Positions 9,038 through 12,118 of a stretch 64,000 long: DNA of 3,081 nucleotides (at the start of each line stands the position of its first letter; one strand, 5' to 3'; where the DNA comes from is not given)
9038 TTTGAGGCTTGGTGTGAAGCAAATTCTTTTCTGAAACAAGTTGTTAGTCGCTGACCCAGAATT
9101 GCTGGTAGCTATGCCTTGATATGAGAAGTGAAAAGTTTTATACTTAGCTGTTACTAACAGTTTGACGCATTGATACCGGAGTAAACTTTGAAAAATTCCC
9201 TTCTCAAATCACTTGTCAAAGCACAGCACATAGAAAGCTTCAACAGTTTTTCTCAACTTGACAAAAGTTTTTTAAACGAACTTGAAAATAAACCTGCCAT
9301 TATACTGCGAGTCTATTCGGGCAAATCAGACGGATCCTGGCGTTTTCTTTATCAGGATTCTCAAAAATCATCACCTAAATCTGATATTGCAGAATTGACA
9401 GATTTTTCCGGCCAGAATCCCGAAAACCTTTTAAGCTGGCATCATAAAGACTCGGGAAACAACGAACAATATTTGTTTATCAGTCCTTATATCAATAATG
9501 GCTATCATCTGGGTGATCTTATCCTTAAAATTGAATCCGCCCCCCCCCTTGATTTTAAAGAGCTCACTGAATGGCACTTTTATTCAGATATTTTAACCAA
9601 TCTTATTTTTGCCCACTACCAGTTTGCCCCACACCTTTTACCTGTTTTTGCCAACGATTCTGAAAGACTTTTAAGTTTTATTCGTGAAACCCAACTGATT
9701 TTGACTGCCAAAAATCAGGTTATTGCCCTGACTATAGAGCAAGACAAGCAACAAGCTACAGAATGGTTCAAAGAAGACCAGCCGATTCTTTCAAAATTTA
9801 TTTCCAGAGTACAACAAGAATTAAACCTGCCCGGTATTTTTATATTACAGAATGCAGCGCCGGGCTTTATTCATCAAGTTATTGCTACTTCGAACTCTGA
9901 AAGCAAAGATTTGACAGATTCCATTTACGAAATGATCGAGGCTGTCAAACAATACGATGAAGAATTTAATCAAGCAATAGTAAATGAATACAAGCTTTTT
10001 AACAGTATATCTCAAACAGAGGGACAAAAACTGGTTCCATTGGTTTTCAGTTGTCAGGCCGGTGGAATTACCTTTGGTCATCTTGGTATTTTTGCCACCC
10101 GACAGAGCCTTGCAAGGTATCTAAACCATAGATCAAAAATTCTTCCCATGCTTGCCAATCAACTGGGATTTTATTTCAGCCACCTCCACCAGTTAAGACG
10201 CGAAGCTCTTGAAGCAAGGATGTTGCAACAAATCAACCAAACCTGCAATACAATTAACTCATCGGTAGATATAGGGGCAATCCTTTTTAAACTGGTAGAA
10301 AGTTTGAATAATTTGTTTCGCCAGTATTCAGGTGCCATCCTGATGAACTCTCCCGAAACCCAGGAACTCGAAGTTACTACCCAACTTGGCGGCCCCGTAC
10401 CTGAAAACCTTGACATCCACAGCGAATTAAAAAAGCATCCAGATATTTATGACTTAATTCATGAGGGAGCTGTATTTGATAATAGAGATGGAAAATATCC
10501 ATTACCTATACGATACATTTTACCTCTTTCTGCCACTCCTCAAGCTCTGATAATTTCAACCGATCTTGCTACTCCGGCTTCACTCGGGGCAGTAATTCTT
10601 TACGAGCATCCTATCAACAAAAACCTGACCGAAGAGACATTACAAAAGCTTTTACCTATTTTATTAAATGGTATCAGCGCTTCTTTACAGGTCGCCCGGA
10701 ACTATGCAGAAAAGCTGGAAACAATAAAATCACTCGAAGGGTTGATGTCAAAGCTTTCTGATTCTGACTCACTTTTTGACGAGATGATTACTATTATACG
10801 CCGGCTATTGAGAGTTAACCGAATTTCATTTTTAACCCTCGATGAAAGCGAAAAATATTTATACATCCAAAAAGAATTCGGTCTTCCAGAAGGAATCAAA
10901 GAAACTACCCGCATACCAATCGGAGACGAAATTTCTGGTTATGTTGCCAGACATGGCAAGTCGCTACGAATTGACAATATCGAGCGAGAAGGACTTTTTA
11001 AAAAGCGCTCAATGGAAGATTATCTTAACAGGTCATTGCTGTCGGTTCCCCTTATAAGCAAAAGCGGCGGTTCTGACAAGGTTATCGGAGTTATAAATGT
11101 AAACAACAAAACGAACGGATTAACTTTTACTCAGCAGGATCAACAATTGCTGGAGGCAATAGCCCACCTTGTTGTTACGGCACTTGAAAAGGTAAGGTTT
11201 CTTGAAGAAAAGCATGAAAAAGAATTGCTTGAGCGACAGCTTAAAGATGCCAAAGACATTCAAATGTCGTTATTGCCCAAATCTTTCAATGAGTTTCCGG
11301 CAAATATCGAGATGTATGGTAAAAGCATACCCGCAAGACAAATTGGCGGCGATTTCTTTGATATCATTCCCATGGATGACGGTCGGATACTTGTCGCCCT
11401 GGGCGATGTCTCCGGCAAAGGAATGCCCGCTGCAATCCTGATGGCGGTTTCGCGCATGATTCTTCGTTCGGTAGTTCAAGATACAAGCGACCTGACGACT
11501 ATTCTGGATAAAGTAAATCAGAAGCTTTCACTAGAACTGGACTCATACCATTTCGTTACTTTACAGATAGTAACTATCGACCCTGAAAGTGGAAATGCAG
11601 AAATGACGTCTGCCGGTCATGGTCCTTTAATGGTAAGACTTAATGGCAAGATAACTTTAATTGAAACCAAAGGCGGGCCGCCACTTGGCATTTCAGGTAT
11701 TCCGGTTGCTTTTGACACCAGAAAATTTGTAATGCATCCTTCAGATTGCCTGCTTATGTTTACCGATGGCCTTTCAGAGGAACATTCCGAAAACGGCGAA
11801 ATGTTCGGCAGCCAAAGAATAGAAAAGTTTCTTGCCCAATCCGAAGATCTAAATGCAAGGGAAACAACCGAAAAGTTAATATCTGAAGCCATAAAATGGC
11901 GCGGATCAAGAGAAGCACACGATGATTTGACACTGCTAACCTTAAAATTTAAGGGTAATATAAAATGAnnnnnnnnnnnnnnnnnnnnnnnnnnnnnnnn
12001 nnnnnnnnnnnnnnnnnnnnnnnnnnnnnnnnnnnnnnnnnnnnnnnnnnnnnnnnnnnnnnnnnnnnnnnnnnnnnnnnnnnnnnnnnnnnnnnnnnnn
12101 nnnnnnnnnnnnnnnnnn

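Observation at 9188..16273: Three consecutive multi-GAF proteins with three different outputs in one operon: PP2C phosphatase, GGDEF, HD-GYP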

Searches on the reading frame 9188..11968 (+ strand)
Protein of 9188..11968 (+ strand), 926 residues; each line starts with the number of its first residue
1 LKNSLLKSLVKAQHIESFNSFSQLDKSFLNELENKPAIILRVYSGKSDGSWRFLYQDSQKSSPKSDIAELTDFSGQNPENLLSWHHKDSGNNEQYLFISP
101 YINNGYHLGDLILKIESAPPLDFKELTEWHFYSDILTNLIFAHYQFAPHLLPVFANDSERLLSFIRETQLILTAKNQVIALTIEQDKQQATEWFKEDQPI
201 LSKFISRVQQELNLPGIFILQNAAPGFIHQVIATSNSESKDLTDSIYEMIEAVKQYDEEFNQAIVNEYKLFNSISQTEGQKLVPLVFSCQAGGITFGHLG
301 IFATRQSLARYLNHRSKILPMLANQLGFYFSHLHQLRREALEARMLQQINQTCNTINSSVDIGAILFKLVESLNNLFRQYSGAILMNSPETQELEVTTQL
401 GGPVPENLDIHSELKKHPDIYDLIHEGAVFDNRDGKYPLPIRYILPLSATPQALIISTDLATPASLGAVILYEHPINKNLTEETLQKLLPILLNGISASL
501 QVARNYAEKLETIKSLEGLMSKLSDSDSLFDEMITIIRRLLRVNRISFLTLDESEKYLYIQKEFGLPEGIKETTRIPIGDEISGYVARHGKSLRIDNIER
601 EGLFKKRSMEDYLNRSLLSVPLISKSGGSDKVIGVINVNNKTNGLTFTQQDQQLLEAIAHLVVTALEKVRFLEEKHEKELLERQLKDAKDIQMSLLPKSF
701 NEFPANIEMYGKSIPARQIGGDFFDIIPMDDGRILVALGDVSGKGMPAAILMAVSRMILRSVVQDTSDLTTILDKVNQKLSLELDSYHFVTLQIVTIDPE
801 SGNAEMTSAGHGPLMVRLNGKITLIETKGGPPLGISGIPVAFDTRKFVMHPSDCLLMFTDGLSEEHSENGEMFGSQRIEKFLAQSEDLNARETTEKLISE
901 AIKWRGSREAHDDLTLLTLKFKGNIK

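Call 3: search_protein_families(library=pfam, proteins=[window:9188-11968:+], max_evalue=0.01)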
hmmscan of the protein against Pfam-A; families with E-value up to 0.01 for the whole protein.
window:9188-11968:+ (926 aa): 4 families
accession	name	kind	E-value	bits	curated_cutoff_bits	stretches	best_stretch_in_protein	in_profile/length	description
PF07228.17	SpoIIE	-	1.9e-45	155.6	25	1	730-921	1-191/192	Stage II sporulation protein E (SpoIIE)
PF01590.32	GAF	-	3e-14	54.1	22.4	1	527-666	3-133/133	GAF domain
PF13185.12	GAF_2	-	1.1e-13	52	28.6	1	525-667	3-136/136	GAF domain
PF13492.12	GAF_3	-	8.9e-10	39.5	27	1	527-667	3-128/129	GAF domain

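Call 8: find_related_loci(query=window:9188-11968:+, collection=genome_contigs, flank=10000)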
Query window:9188-11968:+ (926 aa) in genome_contigs; peptide patterns used: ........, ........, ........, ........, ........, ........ (x = any residue, [..] = any of these).
39 stretches matched a pattern; 23 encode a relative of the query (tblastn E <= 1e-3); 23 distinct loci.
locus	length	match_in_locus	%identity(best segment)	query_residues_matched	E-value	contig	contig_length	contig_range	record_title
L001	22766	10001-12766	70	1-922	0e+0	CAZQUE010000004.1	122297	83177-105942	MAG TPA_asm: uncultured bacterium isolate SRP304446_co1_153 genome assembly, contig: NODE_65_length_122297_cov_12.195677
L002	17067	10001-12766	70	1-922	0e+0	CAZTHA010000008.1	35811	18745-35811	MAG TPA_asm: uncultured bacterium isolate binchicken_co108_60 genome assembly, contig: NODE_2273_length_35811_cov_5.6830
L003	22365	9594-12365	64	1-922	0e+0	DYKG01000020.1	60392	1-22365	MAG TPA_asm: Candidatus Methylomirabilis sp. isolate SulCav_AS07-7_4_47_145 SulCav_AS07_7_389_length_60392_cov_86_638381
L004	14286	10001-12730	55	15-926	0e+0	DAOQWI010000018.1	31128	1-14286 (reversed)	MAG TPA_asm: Candidatus Ozemobacteraceae bacterium isolate AMR_MDS_1066 NODE_1717_length_31128_cov_6.908731, whole genom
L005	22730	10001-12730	55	15-926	0e+0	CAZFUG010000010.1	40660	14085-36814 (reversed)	MAG TPA_asm: uncultured bacterium isolate binchicken_co115_14 genome assembly, contig: NODE_1678_length_40660_cov_4.3422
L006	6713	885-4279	54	1-923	0e+0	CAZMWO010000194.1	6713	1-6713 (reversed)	MAG TPA_asm: uncultured bacterium isolate SRP192927_co6_749 genome assembly, contig: NODE_31028_length_6713_cov_4.017723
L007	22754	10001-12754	54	5-924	0e+0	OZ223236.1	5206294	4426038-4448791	MAG: Candidatus Ozemobacteraceae bacterium isolate 4ee0fdf2-fbb4-4151-bfa0-813162405533 genome assembly, chromosome: 2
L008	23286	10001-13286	55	1-923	0e+0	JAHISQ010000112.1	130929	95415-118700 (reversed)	MAG: Candidatus Riflebacteria bacterium isolate MM_PC_MetaG.mb.182 MM_PC_MetaG.mb.182_k141_1178189, whole genome shotgun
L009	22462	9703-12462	54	1-923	0e+0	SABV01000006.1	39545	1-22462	MAG: Erysipelotrichia bacterium isolate INTA.CYC.134 contig-100_712, whole genome shotgun sequence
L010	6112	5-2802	61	167-923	0e+0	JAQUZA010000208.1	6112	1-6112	MAG: Candidatus Riflebacteria bacterium isolate STD2_25 NODE_54894_length_6112_cov_2.633584_Sandtown_D2, whole genome sh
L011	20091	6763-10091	52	1-923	0e+0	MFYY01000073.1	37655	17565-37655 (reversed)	MAG: Candidatus Riflebacteria bacterium GWC2_50_8 gwc2_scaffold_1713, whole genome shotgun sequence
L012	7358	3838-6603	51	4-926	0e+0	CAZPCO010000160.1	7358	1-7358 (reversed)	MAG TPA_asm: uncultured bacterium isolate binchicken_co117_419 genome assembly, contig: NODE_17433_length_7358_cov_3.392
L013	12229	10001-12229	62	1-741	0e+0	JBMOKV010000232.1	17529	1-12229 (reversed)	MAG: Candidatus Rifleibacteriota bacterium isolate Betzabe_MAG007 MAG007_232, whole genome shotgun sequence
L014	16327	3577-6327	52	1-923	0e+0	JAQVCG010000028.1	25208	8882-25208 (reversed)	MAG: Candidatus Riflebacteria bacterium isolate STD2_83 NODE_6942_length_25208_cov_30.505721_Sandtown_D2, whole genome s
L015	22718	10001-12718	52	15-923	0e+0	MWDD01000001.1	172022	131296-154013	MAG: bacterium ADurb.Bin157 isolate ADurb.Bin157 BWY02_contig000001, whole genome shotgun sequence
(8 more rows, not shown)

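Call 47: search_protein_families(library=ncbifam, proteins=[window:9188-11968:+], max_evalue=0.001)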
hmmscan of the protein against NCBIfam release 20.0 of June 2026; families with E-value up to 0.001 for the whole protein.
window:9188-11968:+ (926 aa): 4 families
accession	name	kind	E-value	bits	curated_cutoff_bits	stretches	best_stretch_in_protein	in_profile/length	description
TIGR02865.1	spore_II_E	equivalog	1.1e-16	60.1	490.8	1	706-921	555-763/764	stage II sporulation protein E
NF045505.1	RR_RssB_Pseudo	equivalog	1.7e-08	33.9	700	1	679-864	150-340/394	two-component system response regulator RssB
NF038263.1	prot_phos_SiaA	equivalog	5.5e-08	31.8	700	1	715-921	445-657/658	biofilm regulation protein phosphatase SiaA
TIGR01817.1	nifA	equivalog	1.1e-07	31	528.85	1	509-688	3-178/534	nif-specific transcriptional activator NifA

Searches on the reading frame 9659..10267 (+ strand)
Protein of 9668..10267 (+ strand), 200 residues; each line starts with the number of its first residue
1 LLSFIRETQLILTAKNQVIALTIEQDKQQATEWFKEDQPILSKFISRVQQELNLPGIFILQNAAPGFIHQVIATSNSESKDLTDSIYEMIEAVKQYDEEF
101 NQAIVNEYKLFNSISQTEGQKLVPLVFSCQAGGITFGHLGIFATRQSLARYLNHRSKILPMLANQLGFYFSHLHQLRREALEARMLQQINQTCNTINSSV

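Call 5: search_protein_families(library=pfam, proteins=[window:9668-10267:+], max_evalue=1)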
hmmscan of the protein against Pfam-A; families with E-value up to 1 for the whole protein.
window:9668-10267:+ (200 aa): 2 families
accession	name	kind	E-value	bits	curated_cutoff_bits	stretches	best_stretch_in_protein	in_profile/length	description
PF16811.11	TAtT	-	0.13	12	26.5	1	8-108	71-168/263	TRAP transporter T-component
PF19269.4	Anticodon_2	-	0.18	12.6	23.6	0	148-183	19-54/141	Anticodon binding domain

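Call 61: search_solved_structures(query=A4, max_evalue=10)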
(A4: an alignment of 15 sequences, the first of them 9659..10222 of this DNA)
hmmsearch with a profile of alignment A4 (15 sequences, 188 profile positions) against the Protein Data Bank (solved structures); distinct sequences matched with E-value up to 10: 30.
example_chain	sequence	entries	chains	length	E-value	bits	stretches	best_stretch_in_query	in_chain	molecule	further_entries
3ugm_A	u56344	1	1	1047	2.7e-05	27.2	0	78-171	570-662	TAL effector AvrBs3/PthA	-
4osk_A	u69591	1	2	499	0.00015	24.8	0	74-171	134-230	Hax3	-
9lcz_A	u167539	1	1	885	0.00018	24.5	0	75-171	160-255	Inactivate TOD6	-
9lcx_A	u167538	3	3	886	0.00019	24.5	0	75-171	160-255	Inactivate TOD6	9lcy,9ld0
6jw5_A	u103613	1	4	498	0.00019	24.4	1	70-171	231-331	TAL effector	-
9jo8_A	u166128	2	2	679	0.00021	24.3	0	74-171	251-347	TALE repeat protein targeting mitochondiral ND1-L gene. | TALE repeat protein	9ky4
6jw0_A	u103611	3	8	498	0.00022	24.2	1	66-171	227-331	TAL effector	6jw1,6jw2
9ld1_A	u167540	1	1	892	0.00023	24.2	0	75-171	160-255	inactivate TOD4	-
2ypf_A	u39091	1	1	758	0.00047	23.2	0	74-171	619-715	AVRBS3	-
6jtq_A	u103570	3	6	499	0.0005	23.1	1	74-171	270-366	TAL effector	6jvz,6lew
6jw3_A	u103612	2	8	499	0.00051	23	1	74-171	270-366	TAL effector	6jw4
3v6p_A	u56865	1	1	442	0.00087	22.3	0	74-171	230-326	dHax3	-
4gjp_A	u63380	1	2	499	0.0012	21.9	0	74-171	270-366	Hax3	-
4osj_A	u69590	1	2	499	0.0013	21.7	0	74-171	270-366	Hax3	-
4gjr_A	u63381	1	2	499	0.0016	21.5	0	74-171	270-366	Hax3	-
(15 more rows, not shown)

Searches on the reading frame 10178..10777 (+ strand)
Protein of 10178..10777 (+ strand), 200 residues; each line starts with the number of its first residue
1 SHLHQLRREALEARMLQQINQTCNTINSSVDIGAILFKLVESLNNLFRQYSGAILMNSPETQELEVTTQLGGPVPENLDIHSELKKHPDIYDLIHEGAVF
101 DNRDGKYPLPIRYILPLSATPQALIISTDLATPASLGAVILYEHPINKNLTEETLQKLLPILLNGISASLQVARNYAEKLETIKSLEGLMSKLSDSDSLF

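Call 5: search_protein_families(library=pfam, proteins=[window:10178-10777:+], max_evalue=1)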
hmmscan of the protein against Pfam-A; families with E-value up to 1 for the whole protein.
window:10178-10777:+ (200 aa): 2 families
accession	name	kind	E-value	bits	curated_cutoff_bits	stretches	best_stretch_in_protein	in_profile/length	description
PF03635.23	Vps35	-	0.069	12.1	35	1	15-80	264-299/726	Vacuolar protein sorting-associated protein 35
PF06437.16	ISN1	-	0.077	12.3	25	1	128-199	144-215/407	IMP-specific 5'-nucleotidase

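Call 62: search_solved_structures(query=A5, max_evalue=10)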
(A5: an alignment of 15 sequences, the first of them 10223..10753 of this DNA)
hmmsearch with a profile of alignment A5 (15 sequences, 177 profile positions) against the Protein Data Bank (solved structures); distinct sequences matched with E-value up to 10: 1.
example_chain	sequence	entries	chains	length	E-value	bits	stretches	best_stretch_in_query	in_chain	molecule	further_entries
8rka_B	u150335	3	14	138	0.37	13.6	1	64-155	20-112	DUF1320 domain-containing protein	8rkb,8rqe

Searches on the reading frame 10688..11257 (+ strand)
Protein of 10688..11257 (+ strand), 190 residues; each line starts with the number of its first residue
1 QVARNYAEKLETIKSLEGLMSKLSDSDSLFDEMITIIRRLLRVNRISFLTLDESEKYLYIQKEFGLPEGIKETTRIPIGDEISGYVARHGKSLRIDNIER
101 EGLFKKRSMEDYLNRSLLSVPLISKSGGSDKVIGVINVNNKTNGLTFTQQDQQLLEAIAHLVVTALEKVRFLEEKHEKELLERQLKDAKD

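Call 5: search_protein_families(library=pfam, proteins=[window:10688-11257:+], max_evalue=1)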
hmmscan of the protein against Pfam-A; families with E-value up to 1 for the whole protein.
window:10688-11257:+ (190 aa): 3 families
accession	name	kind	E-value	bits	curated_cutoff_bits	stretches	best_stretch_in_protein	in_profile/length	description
PF01590.32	GAF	-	3.8e-15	57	22.4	1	27-166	3-133/133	GAF domain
PF13185.12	GAF_2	-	5.9e-15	56.1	28.6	1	25-167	3-136/136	GAF domain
PF13492.12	GAF_3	-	1.4e-09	38.9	27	1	27-167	3-128/129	GAF domain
